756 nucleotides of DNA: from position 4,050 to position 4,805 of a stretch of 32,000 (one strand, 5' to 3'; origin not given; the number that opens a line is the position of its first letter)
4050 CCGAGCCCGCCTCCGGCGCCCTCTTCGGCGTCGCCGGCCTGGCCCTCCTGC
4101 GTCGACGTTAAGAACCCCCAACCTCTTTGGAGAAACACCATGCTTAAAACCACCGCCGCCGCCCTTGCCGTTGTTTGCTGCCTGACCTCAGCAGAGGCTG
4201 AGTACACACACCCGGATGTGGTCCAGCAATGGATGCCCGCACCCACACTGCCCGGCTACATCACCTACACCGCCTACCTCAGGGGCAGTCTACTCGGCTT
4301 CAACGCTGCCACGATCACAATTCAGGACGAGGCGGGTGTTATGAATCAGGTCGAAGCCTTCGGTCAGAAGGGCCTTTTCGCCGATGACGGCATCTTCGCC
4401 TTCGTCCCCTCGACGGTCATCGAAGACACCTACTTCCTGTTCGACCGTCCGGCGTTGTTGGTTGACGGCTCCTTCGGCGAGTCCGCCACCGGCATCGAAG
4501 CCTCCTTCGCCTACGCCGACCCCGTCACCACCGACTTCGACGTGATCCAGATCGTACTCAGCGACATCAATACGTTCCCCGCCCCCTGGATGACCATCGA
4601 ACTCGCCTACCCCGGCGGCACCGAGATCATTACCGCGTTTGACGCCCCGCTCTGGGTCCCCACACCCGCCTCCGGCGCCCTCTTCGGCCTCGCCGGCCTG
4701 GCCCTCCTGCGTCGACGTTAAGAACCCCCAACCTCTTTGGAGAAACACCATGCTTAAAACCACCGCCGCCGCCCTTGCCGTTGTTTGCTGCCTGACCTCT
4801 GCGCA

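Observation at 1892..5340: Tandem cassette array of five mosaic paralogues (plus a stump) for small secreted PEP-CTERM proteins with an unrecognised domain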

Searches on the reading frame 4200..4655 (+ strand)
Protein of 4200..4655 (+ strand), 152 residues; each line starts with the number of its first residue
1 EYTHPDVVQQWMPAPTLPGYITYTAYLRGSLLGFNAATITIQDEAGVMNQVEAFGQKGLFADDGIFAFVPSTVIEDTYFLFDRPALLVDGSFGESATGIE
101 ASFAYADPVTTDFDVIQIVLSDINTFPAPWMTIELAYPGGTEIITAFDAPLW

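Call 20: predict_structure(alignment_id=A1)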
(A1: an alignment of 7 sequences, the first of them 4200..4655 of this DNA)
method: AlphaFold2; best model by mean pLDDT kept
length: 152 residues; sequences in the alignment: 7
mean_pLDDT: 66.5   pTM: 0.70
mean pLDDT of the five models: 66.5, 66.3, 65.9, 64.8, 62.6
residues with pLDDT >= 90: 0; 70-90: 65; 50-70: 66; < 50: 21
segments of 3 or more residues with pLDDT < 50: 54-65, 69-76
pLDDT, mean of each block of 10 residues (from residue 1): 78 69 73 79 66 48 44 48 55 65 77 68 63 82 83 71
secondary structure, 60 per line:
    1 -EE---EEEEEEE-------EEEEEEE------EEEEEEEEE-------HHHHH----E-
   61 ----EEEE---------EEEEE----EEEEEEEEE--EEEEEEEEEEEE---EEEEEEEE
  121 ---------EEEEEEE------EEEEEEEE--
elements in order: E7-13 E21-27 E34-42 H50-54 E65-68 E78-82 E87-95 E98-109 E113-120 E130-136 E143-150
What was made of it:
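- Tried and rejected: The first AlphaFold model, from 7 sequences, reached only pLDDT 66 (call 20).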

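Call 25: fold_search(model_id=the predicted structure, library=pdb)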
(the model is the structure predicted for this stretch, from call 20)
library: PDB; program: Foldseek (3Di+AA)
matches with E <= 10: 1724; with E <= 0.001: 0
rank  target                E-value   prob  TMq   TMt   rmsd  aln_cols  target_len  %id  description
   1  4lee_A                3.9e-03  0.99  0.42  0.23   9.5       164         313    8  Structure of the Als3 adhesin from Candida albicans, residues 1-313 (mature sequence), triple mutant in the binding ca (released 2014-05-14)
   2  2bm3                  7.5e-03  0.97  0.39  0.37  11.9       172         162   11  Structure of the Type II cohesin from Clostridium thermocellum SdbA (released 2005-03-10)
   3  5fx8_U                8.3e-03  0.98  0.43  0.24  11.5       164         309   14  Complete structure of manganese lipoxygenase of Gaeumannomyces graminis and partial structure of zonadhesin of Komagat (released 2016-06-22)
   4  8ajy_A                8.8e-03  0.97  0.38  0.31  10.0       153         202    8  Ruminococcus flavefaciens Cohesin-Dockerin structure: dockerin from ScaH adaptor scaffoldin in complex with the cohesi (released 2022-11-02)
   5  7lgr                  1.2e-02  0.99  0.45  0.46   7.3       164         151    4  Streptococcus mutans Collagen binding Protein CNM - N2 Domain (released 2022-01-26)
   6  2zf9_A                1.2e-02  0.96  0.37  0.33   9.2       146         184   12  Crystal structure of a type III cohesin module from the cellulosomal ScaE cell-surface anchoring scaffoldin of Ruminoc (released 2008-12-30)
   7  2b59_A                1.3e-02  0.97  0.41  0.38  11.4       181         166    9  The type II cohesin dockerin complex (released 2005-10-11)
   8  6kgc_A                1.3e-02  0.94  0.35  0.37   9.5       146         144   10  Crystal structure of CaDoc0917(R49D)-CaCohA2 complex at pH 5.4 (released 2020-07-08)
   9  2jh2_C                1.4e-02  0.95  0.35  0.39   6.9       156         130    8  X-ray crystal structure of a cohesin-like module from Clostridium perfringens (released 2007-11-06)
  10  9gvb_A                1.4e-02  0.95  0.38  0.31  10.0       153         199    9  Ruminococcus flavefaciens Coh-Doc complex between a group 2 Dockerin and the Cohesin from cell surface attached scaffo (released 2025-10-08)
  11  2jh2_B                1.5e-02  0.99  0.42  0.46   6.0       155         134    7  X-ray crystal structure of a cohesin-like module from Clostridium perfringens (released 2007-11-06)
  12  7me6_B                1.5e-02  0.99  0.43  0.48   5.6       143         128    9  Structure of the apo form of YcnI (released 2021-08-18)
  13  7me6_A                1.6e-02  0.99  0.40  0.45   6.1       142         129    8  Structure of the apo form of YcnI (released 2021-08-18)
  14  2xdh                  1.6e-02  0.97  0.35  0.38   8.4       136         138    7  Non-cellulosomal cohesin from the hyperthermophilic archaeon Archaeoglobus fulgidus (released 2010-05-26)
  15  3ghp_A                1.6e-02  0.84  0.33  0.28   8.3       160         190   12  Structure of the second type II cohesin module from the adaptor ScaA scaffoldin of Acetivibrio cellulolyticus (includi (released 2009-06-23)
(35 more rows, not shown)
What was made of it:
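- Carbohydrate- and chitin-binding modules appeared among the weak fold hits for the first model (call 25).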

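Call 26: search_solved_structures(query=A1, max_evalue=10)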
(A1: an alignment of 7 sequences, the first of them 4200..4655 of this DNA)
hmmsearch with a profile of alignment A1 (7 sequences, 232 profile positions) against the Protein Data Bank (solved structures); distinct sequences matched with E-value up to 10: 1.
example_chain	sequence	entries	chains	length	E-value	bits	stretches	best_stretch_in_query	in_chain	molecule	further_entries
2od0_A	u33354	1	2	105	0.1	15.3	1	58-85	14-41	Hypothetical protein VP1028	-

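Call 27: search_protein_representatives(alignment_id=A1)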
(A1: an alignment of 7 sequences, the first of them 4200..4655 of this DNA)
Query: 7 sequences, 232 profile positions. Proteins with E-value up to 0.001 (for the whole library): 206; up to 1e-10: 14; up to 1e-30: 4. The best 150 are listed.
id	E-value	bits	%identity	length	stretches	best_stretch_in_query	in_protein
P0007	7.9e-104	362.6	-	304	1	1-232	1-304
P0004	6.7e-81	287.6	-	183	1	2-164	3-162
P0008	3.9e-45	170.6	-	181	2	2-154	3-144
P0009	6.6e-41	156.8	-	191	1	4-140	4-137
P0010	1.2e-17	80.6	-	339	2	20-143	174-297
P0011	1.1e-14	70.9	-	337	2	9-119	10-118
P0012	7.8e-14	68.2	-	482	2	22-148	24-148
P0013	2.2e-13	66.7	-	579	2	19-140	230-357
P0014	4.6e-13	65.6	-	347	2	10-140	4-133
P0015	1.2e-12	64.2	-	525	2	5-140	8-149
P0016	1.7e-12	63.8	-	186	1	5-155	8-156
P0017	9.4e-12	61.3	-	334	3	4-153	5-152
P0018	8.9e-11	58.2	-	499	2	6-140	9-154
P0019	9.9e-11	58.0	-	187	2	9-141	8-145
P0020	2.0e-10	57.0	-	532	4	160-220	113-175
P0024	6.3e-09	52.1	-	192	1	6-138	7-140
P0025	1.0e-08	51.4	-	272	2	15-214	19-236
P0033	5.3e-08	49.1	-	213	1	5-146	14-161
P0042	5.4e-07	45.8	-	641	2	18-136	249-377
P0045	7.5e-07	45.3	-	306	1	3-140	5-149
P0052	1.5e-06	44.3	-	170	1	22-156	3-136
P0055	2.1e-06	43.9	-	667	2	20-135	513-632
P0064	3.4e-06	43.2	-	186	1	4-140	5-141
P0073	6.2e-06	42.3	-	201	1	13-140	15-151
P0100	3.1e-05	40.0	-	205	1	3-140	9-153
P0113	7.5e-05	38.8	-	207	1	8-141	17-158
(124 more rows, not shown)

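Call 29: search_protein_families(library=pfam, proteins=[P0016, P0024, P0033, P0073, P0013, P0015, P0018, P0045, P0055, P0042], max_evalue=0.1)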
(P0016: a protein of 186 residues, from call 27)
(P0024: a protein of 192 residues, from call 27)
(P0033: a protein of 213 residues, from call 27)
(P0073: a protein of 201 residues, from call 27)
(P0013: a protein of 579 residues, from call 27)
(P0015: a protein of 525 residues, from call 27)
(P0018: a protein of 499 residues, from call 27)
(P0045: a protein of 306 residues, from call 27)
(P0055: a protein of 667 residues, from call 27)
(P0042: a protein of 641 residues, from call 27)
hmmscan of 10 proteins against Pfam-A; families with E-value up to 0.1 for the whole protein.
P0016 (186 aa): 1 family
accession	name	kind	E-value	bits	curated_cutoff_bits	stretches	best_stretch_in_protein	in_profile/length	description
PF07589.16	PEP-CTERM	-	4.1e-06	27.1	20.7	1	163-185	1-24/24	PEP-CTERM motif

P0024 (192 aa): 2 families
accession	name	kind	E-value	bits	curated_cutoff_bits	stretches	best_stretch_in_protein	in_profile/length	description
PF07589.16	PEP-CTERM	-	8.1e-06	26.2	20.7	1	169-192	1-24/24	PEP-CTERM motif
PF01969.22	Ni_insertion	-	0.093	12.3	22.1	0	147-180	141-174/375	Nickel insertion protein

P0033 (213 aa): 2 families
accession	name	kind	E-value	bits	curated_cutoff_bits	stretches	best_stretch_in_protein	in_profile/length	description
PF09134.16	Invasin_D3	-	0.024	15.6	33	0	18-64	42-82/98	Invasin, domain 3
PF07589.16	PEP-CTERM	-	0.095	13.3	20.7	0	184-201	1-16/24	PEP-CTERM motif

P0073 (201 aa): 1 family
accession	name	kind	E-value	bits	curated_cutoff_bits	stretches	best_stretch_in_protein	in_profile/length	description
PF07589.16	PEP-CTERM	-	0.0016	18.9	20.7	1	176-199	1-24/24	PEP-CTERM motif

P0013 (579 aa): 0 families

P0015 (525 aa): 1 family
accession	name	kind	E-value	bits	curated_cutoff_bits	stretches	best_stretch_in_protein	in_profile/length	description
PF07589.16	PEP-CTERM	-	0.023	15.2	20.7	0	178-199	3-24/24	PEP-CTERM motif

P0018 (499 aa): 2 families
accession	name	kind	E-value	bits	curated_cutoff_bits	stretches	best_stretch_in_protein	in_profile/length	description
PF07589.16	PEP-CTERM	-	0.0004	20.8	20.7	1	454-476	3-23/24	PEP-CTERM motif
PF17963.7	Big_9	-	0.02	16.2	23.6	1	184-276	1-89/89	Bacterial Ig domain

P0045 (306 aa): 1 family
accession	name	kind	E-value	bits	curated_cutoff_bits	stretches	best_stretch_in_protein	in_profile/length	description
PF07589.16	PEP-CTERM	-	0.00064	20.1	20.7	1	283-305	2-23/24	PEP-CTERM motif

P0055 (667 aa): 0 families

P0042 (641 aa): 1 family
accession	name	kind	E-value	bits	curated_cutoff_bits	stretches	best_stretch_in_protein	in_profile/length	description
PF07589.16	PEP-CTERM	-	0.00085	19.8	20.7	1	615-639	1-24/24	PEP-CTERM motif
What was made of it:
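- On PEP-CTERM / exosortase-sorted proteins (TIGR02595, PF07589): Distant family members pass clearly, at 27.1 and 26.2 bits (call 29).
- Distant members score above the PEP-CTERM thresholds (27.1 and 26.2 bits; call 29).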

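Call 30: search_protein_families(library=ncbifam, proteins=[P0016, P0024, P0033, P0073, P0013, P0015, P0018, P0045, P0055, P0042], max_evalue=0.1)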
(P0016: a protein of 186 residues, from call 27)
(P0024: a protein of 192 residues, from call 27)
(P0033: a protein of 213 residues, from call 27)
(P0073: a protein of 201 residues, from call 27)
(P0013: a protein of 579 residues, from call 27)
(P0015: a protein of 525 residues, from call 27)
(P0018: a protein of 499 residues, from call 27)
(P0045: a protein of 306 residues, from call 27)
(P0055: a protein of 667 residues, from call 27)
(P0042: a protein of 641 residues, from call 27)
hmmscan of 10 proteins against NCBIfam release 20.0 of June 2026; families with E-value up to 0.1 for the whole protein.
P0016 (186 aa): 12 families
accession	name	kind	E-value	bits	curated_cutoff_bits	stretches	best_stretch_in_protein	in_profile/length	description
TIGR02595.1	PEP_CTERM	domain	4.4e-05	24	16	1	164-185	1-23/24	PEP-CTERM sorting domain-containing protein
NF041927.1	Xrt_dep_XDP1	equivalog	0.00012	22.2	125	1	146-185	203-242/242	exosortase-dependent surface protein XDP1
NF038125.1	PEP_CTERM_THxN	subfamily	0.00012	21.7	85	1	162-185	222-246/246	THxN family PEP-CTERM protein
NF041538.1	PEP_EDSA_1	subfamily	0.00074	19.3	100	1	157-185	283-307/307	EDSAP-1 family PEP-CTERM protein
NF038120.1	PEP_CTERM_QFxxD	subfamily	0.0016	18.3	80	1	163-185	192-214/215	NF038120 family PEP-CTERM protein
NF038129.1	PEP_NF038129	equivalog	0.0019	18.1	65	1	128-185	138-192/194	NF038129 family PEP-CTERM protein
NF038130.1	PEP_NF038130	equivalog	0.0021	17.7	60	1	162-183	261-283/283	NF038130 family PEP-CTERM protein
TIGR03901.2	MYXO-CTERM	domain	0.0028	18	20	1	167-185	15-33/34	MYXO-CTERM sorting domain-containing protein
NF038118.1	PEP_CTERM_CCXG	equivalog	0.0077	15.9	90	1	162-185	174-197/199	CCXG family PEP-CTERM protein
NF038124.1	PEP_CTERM_TLD_A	exception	0.015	14.9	100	0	156-185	204-234/235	PEP_CTERM-anchored TLD domain-containing protein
NF038126.1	PEP_CTERM_FxDxF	subfamily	0.05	13.8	50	0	130-184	105-165/165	FxDxF family PEP-CTERM protein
TIGR03382.1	GC_trans_RRR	domain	0.077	13.7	15.85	1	167-185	9-27/27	MYXO-CTERM sorting domain-containing protein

P0024 (192 aa): 14 families
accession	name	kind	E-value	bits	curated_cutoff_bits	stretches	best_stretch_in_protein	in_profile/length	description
NF041538.1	PEP_EDSA_1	subfamily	7.9e-07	29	100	1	86-192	206-306/307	EDSAP-1 family PEP-CTERM protein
TIGR02595.1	PEP_CTERM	domain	2.9e-06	27.7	16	1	170-192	1-23/24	PEP-CTERM sorting domain-containing protein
NF038129.1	PEP_NF038129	equivalog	5e-06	26.5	65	1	72-192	79-193/194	NF038129 family PEP-CTERM protein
NF041927.1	Xrt_dep_XDP1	equivalog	0.0001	22.4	125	1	156-192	205-242/242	exosortase-dependent surface protein XDP1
NF038118.1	PEP_CTERM_CCXG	equivalog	0.00062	19.5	90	1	147-192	152-198/199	CCXG family PEP-CTERM protein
NF038126.1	PEP_CTERM_FxDxF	subfamily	0.0013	19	50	1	101-192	69-164/165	FxDxF family PEP-CTERM protein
NF038124.1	PEP_CTERM_TLD_A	exception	0.0032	17.1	100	1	162-192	209-233/235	PEP_CTERM-anchored TLD domain-containing protein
NF038119.1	PEP_CTERM_MHFG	equivalog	0.0044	17.4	100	1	150-192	216-258/260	MHFG family PEP-CTERM protein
NF033554.9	floc_PepA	equivalog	0.0053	16.6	80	1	102-192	173-259/261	flocculation-associated PEP-CTERM protein PepA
NF038125.1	PEP_CTERM_THxN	subfamily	0.0056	16.3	85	1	155-191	211-245/246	THxN family PEP-CTERM protein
TIGR00299.2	nickel_LarC1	equivalog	0.0057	16.4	90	1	146-181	71-106/165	nickel pincer cofactor biosynthesis protein LarC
NF038120.1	PEP_CTERM_QFxxD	subfamily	0.0095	15.8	80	1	160-192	184-213/215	NF038120 family PEP-CTERM protein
NF033947.0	PEP-cistern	hypoth_equivalog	0.0098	15.6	60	1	162-192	165-195/195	cistern family PEP-CTERM protein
NF035944.1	PEPxxWA-CTERM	domain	0.055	13.4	35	1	170-192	1-23/24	PEPxxWA-CTERM sorting domain-containing protein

P0033 (213 aa): 2 families
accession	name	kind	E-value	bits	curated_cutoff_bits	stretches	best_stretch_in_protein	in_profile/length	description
TIGR02595.1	PEP_CTERM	domain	0.013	16.3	16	1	185-208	1-22/24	PEP-CTERM sorting domain-containing protein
NF038125.1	PEP_CTERM_THxN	subfamily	0.04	13.5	85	1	157-208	190-246/246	THxN family PEP-CTERM protein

P0073 (201 aa): 9 families
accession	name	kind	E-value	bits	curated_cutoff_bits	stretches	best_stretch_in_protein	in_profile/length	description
NF038126.1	PEP_CTERM_FxDxF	subfamily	0.00032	21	50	1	135-198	102-165/165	FxDxF family PEP-CTERM protein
NF033554.9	floc_PepA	equivalog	0.00044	20.1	80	1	177-201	237-261/261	flocculation-associated PEP-CTERM protein PepA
NF038125.1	PEP_CTERM_THxN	subfamily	0.0021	17.7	85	1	177-199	223-245/246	THxN family PEP-CTERM protein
TIGR02595.1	PEP_CTERM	domain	0.0064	17.3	16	1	177-200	1-23/24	PEP-CTERM sorting domain-containing protein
NF041927.1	Xrt_dep_XDP1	equivalog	0.01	15.8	125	1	177-199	219-241/242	exosortase-dependent surface protein XDP1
NF038129.1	PEP_NF038129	equivalog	0.02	14.7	65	1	167-199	161-193/194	NF038129 family PEP-CTERM protein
NF041538.1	PEP_EDSA_1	subfamily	0.02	14.6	100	1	177-200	284-307/307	EDSAP-1 family PEP-CTERM protein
NF038120.1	PEP_CTERM_QFxxD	subfamily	0.029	14.2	80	1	176-199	192-215/215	NF038120 family PEP-CTERM protein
NF033947.0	PEP-cistern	hypoth_equivalog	0.053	13.2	60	0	174-199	170-195/195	cistern family PEP-CTERM protein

P0013 (579 aa): 0 families

P0015 (525 aa): 1 family
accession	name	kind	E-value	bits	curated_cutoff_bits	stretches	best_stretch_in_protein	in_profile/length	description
NF038125.1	PEP_CTERM_THxN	subfamily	0.008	15.8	85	0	169-200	213-245/246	THxN family PEP-CTERM protein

P0018 (499 aa): 3 families
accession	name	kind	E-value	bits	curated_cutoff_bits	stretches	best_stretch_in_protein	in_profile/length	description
NF033554.9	floc_PepA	equivalog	0.0027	17.5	80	1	311-477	91-261/261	flocculation-associated PEP-CTERM protein PepA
NF038125.1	PEP_CTERM_THxN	subfamily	0.006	16.2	85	1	448-476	215-246/246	THxN family PEP-CTERM protein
NF041927.1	Xrt_dep_XDP1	equivalog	0.023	14.7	125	1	454-476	220-242/242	exosortase-dependent surface protein XDP1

P0045 (306 aa): 6 families
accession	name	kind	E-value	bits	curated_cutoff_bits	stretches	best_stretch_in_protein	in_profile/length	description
NF033554.9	floc_PepA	equivalog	0.0005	19.9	80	1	260-306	216-260/261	flocculation-associated PEP-CTERM protein PepA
NF038125.1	PEP_CTERM_THxN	subfamily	0.0031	17.1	85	1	277-306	216-246/246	THxN family PEP-CTERM protein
NF041538.1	PEP_EDSA_1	subfamily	0.0035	17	100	1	283-306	284-307/307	EDSAP-1 family PEP-CTERM protein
TIGR02595.1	PEP_CTERM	domain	0.022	15.6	16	1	283-306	1-23/24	PEP-CTERM sorting domain-containing protein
NF038129.1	PEP_NF038129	equivalog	0.024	14.5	65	1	238-306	119-194/194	NF038129 family PEP-CTERM protein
NF038126.1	PEP_CTERM_FxDxF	subfamily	0.098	12.9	50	0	271-306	130-165/165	FxDxF family PEP-CTERM protein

P0055 (667 aa): 1 family
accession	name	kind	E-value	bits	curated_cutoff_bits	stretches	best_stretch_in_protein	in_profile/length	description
TIGR04393.1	rpt_T5SS_PEPC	repeat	9.3e-05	22.4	23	1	120-159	8-48/49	T5SS/PEP-CTERM-associated repeat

P0042 (641 aa): 4 families
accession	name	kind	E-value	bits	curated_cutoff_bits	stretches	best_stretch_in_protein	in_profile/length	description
NF038129.1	PEP_NF038129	equivalog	0.00074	19.4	65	1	596-639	150-194/194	NF038129 family PEP-CTERM protein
NF038118.1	PEP_CTERM_CCXG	equivalog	0.016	14.9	90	1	608-639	168-199/199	CCXG family PEP-CTERM protein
TIGR02595.1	PEP_CTERM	domain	0.021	15.7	16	1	616-638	1-22/24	PEP-CTERM sorting domain-containing protein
NF038120.1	PEP_CTERM_QFxxD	subfamily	0.021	14.7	80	1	613-638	190-212/215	NF038120 family PEP-CTERM protein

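Call 38: find_related_loci(query=A1, collection=genome_contigs, flank=8000)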
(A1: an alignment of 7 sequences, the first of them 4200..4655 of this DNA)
Query A1 (152 aa) in genome_contigs; peptide patterns used: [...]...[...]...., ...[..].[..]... (x = any residue, [..] = any of these).
77 stretches matched a pattern; 3 encode a relative of the query (tblastn E <= 1e-3); 2 distinct loci.
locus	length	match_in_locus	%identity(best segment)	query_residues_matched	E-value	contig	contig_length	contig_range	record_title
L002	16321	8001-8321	60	14-122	4e-34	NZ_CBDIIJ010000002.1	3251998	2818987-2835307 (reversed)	MAG: Mucisphaera sp. isolate e74750a0-4925-4113-9a6d-5b4dc61a6ea5 contig_2, whole genome shotgun sequence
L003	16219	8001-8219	53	48-122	1e-19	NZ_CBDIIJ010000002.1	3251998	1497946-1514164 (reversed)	MAG: Mucisphaera sp. isolate e74750a0-4925-4113-9a6d-5b4dc61a6ea5 contig_2, whole genome shotgun sequence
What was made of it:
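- On PEP-CTERM / exosortase-sorted proteins (TIGR02595, PF07589): The genome_contigs scan did not return M. calidilacus (call 38).
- Tried and rejected: With A1 it found only the sister MAG and not M. calidilacus itself (call 38).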

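Call 43: predict_structure(alignment_id=A3)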
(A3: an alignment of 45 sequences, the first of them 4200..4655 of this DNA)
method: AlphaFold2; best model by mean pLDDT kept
length: 152 residues; sequences in the alignment: 45
mean_pLDDT: 84.6   pTM: 0.80
mean pLDDT of the five models: 84.6, 81.4, 80.1, 78.8, 77.8
residues with pLDDT >= 90: 75; 70-90: 53; 50-70: 24; < 50: 0
segments of 3 or more residues with pLDDT < 50: none
pLDDT, mean of each block of 10 residues (from residue 1): 79 92 91 91 90 74 65 82 70 86 91 93 83 91 92 85
secondary structure, 60 per line:
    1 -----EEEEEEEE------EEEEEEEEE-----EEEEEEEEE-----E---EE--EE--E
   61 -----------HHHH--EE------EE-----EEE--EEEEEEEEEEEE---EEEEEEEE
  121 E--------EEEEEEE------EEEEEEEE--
elements in order: E6-13 E20-28 E34-42 H72-75 E93-95 E98-109 E113-121 E130-136 E143-150
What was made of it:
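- On Cohesin (PF00963): The model has about 9 strands (call 43).
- The AlphaFold2 model has pLDDT 84.6 and pTM 0.80 and is an all-beta sandwich (call 43).
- Tried and rejected: I replaced it with a 45-sequence model (call 43).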

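Call 47: fold_search(model_id=the predicted structure, library=pdb)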
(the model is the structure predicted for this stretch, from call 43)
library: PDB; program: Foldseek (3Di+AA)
matches with E <= 10: 1977; with E <= 0.001: 2
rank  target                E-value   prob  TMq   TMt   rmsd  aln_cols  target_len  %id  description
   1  5fx8_U                5.0e-04  1.00  0.49  0.28   9.5       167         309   13  Complete structure of manganese lipoxygenase of Gaeumannomyces graminis and partial structure of zonadhesin of Komagat (released 2016-06-22)
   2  4lee_A                8.7e-04  1.00  0.48  0.26  10.2       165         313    9  Structure of the Als3 adhesin from Candida albicans, residues 1-313 (mature sequence), triple mutant in the binding ca (released 2014-05-14)
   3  2b59_A                4.1e-03  1.00  0.48  0.45   8.9       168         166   10  The type II cohesin dockerin complex (released 2005-10-11)
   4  9njy_A                4.1e-03  0.99  0.46  0.26   9.2       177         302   12  Terminal two domains of ClfA002 with bound Fab of AZD7745 (released 2025-07-30)
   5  1r19_D                4.8e-03  0.99  0.44  0.26   9.4       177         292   12  Crystal Structure Analysis of S.epidermidis adhesin SdrG binding to Fibrinogen (Apo structure) (released 2003-10-28)
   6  7nvn_n                4.8e-03  0.97  0.31  0.39   9.6       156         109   11  Human TRiC complex in closed state with nanobody and tubulin bound (released 2022-03-02)
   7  1amx                  5.4e-03  0.99  0.45  0.45   9.0       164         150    9  COLLAGEN-BINDING DOMAIN FROM A STAPHYLOCOCCUS AUREUS ADHESIN (released 1998-06-24)
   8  6kgc_A                5.7e-03  0.96  0.36  0.38   9.6       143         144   11  Crystal structure of CaDoc0917(R49D)-CaCohA2 complex at pH 5.4 (released 2020-07-08)
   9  4mdr_A                6.0e-03  0.95  0.36  0.25  12.2       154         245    8  Crystal structure of adaptor protein complex 4 (AP-4) mu4 subunit C-terminal domain D190A mutant, in complex with a so (released 2014-03-12)
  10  2bm3                  6.3e-03  0.99  0.43  0.41   9.5       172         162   10  Structure of the Type II cohesin from Clostridium thermocellum SdbA (released 2005-03-10)
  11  5m0y_A                7.1e-03  0.99  0.47  0.42   8.9       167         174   12  Crystal Structure of the CohScaA-XDocCipB type II complex from Clostridium thermocellum at 1.5Angstrom resolution (released 2017-09-06)
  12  6kgf_A                7.9e-03  0.97  0.38  0.40   9.4       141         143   11  Crystal structure of CaDoc0917(R16D)-CaCohA2 complex at pH 8.2 (released 2020-07-08)
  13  6kgf_C                8.4e-03  0.99  0.46  0.47   7.4       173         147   10  Crystal structure of CaDoc0917(R16D)-CaCohA2 complex at pH 8.2 (released 2020-07-08)
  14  1r19_A                8.4e-03  0.98  0.43  0.26   9.1       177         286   13  Crystal Structure Analysis of S.epidermidis adhesin SdrG binding to Fibrinogen (Apo structure) (released 2003-10-28)
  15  2xa7_M                8.8e-03  0.92  0.34  0.16   8.8       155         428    7  AP2 clathrin adaptor core in active complex with cargo peptides (released 2010-07-21)
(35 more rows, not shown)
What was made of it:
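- On Cohesin (PF00963): Adhesin Ig-like domains score equally well or better (call 47).
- Closest known: Ig-like adhesin domains. Same: They are all-beta sandwiches and surface-anchored (call 47).
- The best PDB matches are Als, MSCRAMM and zonadhesin adhesin domains and type I/II/III cohesins, at E 5e-4 to 3e-2 (call 47). Adhesin Ig-like folds score as well as cohesins (call 47).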

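Call 49: find_encoding_contigs(protein=P0052, flank=6000, max_places=3)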
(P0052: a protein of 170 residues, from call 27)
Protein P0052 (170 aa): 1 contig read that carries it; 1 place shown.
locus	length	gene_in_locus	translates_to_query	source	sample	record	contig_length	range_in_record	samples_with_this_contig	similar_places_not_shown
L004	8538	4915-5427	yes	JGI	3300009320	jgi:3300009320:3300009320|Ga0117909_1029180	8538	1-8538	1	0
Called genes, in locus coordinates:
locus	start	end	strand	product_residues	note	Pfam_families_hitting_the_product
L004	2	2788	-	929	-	?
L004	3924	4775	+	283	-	-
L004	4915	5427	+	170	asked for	-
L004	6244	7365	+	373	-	PF07642:BBP2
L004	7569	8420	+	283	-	PF01261:AP_endonuc_2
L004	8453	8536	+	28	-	?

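Call 57: search_protein_families(library=pfam, max_evalue=0.1, proteins=[L003:5541-7778:+])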
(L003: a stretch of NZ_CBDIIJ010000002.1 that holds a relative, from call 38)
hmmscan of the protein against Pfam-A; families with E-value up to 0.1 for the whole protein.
L003:5541-7778:+ (746 aa): 6 families
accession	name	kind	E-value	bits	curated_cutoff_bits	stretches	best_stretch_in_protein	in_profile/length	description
PF00805.28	Pentapeptide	-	9.5e-54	178.9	20.2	10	94-133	1-40/40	Pentapeptide repeats (8 copies)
PF13599.13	Pentapeptide_4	-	9.7e-36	122.1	38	5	75-143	2-70/78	Pentapeptide repeat region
PF13576.12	Pentapeptide_3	-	3.3e-23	82.1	27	4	262-297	8-46/48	Pentapeptide repeats (9 copies)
PF25296.1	Decapeptide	-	9.4e-13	48.3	45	1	421-479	10-67/74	Decapeptide repeat region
PF23894.2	LD_SV2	-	0.023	15.5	29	0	61-96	52-87/92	SV2A/B/C luminal domain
PF05264.16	CfAFP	-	0.053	14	25.9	0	251-299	45-93/137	Choristoneura fumiferana antifreeze protein (CfAFP)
